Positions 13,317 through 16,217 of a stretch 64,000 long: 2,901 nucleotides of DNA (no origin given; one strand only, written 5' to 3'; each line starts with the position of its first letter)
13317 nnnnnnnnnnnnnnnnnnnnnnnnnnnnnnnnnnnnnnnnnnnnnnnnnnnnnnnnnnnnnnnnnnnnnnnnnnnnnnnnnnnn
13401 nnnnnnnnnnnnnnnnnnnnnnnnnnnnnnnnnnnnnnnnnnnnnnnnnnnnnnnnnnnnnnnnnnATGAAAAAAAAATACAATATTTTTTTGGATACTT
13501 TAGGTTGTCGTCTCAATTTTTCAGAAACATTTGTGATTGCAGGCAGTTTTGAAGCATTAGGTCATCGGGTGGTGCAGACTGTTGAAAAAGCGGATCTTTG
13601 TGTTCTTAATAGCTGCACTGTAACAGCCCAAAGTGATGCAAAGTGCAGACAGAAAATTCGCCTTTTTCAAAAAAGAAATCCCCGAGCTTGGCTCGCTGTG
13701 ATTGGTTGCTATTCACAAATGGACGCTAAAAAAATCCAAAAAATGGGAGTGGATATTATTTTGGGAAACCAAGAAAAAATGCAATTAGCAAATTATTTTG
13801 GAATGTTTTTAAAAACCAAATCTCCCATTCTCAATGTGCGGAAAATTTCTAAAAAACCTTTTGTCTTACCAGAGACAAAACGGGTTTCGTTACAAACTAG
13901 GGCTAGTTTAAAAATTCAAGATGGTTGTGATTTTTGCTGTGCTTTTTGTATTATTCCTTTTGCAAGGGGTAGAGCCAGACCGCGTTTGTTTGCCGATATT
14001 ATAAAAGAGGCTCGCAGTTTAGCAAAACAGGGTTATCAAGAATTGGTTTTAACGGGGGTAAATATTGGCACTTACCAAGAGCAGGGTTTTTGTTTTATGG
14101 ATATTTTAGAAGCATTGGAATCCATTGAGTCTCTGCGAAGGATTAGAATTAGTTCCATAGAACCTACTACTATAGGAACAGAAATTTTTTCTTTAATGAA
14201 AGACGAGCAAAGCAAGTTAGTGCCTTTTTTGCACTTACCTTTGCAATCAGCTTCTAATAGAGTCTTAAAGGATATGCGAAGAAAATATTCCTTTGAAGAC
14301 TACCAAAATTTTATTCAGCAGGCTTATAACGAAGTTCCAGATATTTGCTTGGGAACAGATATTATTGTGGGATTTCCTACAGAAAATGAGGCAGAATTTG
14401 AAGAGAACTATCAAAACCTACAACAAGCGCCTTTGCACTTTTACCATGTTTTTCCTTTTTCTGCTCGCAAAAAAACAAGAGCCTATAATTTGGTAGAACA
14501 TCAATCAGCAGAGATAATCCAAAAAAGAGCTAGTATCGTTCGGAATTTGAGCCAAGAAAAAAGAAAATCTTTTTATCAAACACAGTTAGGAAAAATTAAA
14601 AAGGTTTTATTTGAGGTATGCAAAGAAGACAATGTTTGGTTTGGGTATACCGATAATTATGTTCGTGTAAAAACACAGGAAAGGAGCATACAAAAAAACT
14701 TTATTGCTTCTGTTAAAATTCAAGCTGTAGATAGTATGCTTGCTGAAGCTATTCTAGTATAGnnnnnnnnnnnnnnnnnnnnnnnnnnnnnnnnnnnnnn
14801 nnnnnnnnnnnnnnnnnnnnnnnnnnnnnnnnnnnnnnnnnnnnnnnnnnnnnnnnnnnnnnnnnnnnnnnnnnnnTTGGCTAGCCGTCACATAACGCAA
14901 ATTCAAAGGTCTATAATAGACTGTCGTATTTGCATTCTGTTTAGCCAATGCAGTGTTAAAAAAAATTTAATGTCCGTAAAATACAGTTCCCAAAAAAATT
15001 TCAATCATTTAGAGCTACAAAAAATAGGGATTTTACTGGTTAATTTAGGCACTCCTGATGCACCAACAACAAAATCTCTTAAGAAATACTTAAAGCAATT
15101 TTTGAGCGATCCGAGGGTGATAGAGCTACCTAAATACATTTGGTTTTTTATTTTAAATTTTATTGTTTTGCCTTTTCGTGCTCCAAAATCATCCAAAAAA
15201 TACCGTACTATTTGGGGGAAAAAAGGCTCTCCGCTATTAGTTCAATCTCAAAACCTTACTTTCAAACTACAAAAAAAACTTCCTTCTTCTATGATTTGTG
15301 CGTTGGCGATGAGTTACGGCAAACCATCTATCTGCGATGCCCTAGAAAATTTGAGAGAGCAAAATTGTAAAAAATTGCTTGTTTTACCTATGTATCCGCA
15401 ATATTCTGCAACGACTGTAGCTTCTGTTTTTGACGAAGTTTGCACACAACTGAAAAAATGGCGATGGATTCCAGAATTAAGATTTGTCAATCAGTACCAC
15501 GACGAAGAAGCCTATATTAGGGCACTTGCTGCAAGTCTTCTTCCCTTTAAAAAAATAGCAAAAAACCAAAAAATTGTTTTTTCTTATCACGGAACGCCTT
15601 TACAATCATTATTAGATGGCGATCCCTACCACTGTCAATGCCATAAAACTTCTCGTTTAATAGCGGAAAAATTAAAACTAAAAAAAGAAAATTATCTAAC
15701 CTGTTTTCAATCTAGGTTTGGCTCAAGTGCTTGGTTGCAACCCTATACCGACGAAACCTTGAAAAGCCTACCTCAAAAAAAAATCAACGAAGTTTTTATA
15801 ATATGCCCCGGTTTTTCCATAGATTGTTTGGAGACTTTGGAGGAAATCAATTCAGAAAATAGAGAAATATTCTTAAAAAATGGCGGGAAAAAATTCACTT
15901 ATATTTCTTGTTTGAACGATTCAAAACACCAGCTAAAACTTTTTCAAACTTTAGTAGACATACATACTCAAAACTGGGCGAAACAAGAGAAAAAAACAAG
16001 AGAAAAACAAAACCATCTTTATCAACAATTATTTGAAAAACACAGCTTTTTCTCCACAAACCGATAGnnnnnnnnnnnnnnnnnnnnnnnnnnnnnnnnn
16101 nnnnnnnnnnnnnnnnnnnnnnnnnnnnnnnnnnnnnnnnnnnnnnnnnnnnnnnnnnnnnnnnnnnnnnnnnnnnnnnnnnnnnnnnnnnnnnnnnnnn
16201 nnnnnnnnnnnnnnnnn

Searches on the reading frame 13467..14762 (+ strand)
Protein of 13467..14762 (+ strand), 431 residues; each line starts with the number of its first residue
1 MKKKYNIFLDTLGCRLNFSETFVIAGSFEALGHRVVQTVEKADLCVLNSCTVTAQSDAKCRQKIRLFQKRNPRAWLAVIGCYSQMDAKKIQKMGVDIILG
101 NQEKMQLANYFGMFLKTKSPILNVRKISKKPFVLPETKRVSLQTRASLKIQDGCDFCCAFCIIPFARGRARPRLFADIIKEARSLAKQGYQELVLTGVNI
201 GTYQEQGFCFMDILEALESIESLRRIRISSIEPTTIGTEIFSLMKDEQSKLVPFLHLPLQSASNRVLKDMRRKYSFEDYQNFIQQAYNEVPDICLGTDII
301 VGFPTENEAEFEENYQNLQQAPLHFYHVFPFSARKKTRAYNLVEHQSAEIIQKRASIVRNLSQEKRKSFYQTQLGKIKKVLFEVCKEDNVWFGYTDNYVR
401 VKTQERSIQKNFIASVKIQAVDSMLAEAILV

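Call 71: search_protein_families(library=ncbifam, proteins=[window:13467-14762:+], max_evalue=1e-15)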
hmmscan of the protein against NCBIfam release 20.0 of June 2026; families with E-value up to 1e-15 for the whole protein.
window:13467-14762:+ (431 aa): 6 families
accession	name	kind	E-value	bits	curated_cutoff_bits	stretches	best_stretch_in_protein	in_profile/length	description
TIGR01579.1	MiaB-like-C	equivalog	8.2e-117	391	357.05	1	10-416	2-414/416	tRNA (N(6)-L-threonylcarbamoyladenosine(37)-C(2))-methylthiotransferase MtaB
TIGR00089.1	TIGR00089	subfamily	3e-107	359.1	251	1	7-422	2-423/429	MiaB/RimO family radical SAM methylthiotransferase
TIGR01574.1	miaB-methiolase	equivalog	1.1e-79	268.5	355.3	1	7-428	2-434/437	tRNA (N6-isopentenyl adenosine(37)-C2)-methylthiotransferase MiaB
TIGR01578.1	MiaB-like-B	hypoth_equivalog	2.3e-66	224.3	314.7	1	7-423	2-413/421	tRNA (N(6)-L-threonylcarbamoyladenosine(37)-C(2))-methylthiotransferase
TIGR01125.1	TIGR01125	equivalog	2.5e-62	211.4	356.95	1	8-389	3-384/432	30S ribosomal protein S12 methylthiotransferase RimO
NF010916.0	PRK14336.1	equivalog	8.3e-54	182.9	606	1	8-395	5-377/418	tRNA (N6-isopentenyl adenosine(37)-C2)-methylthiotransferase MiaB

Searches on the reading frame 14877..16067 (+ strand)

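Call 71: search_protein_families(library=ncbifam, proteins=[window:14877-16067:+], max_evalue=1e-15)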
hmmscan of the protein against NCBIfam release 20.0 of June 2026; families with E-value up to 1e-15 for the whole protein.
window:14877-16067:+ (396 aa): 1 family
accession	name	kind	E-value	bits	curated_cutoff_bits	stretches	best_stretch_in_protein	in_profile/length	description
TIGR00109.1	hemH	equivalog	3.8e-91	305.9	124.6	1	48-361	4-318/322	ferrochelatase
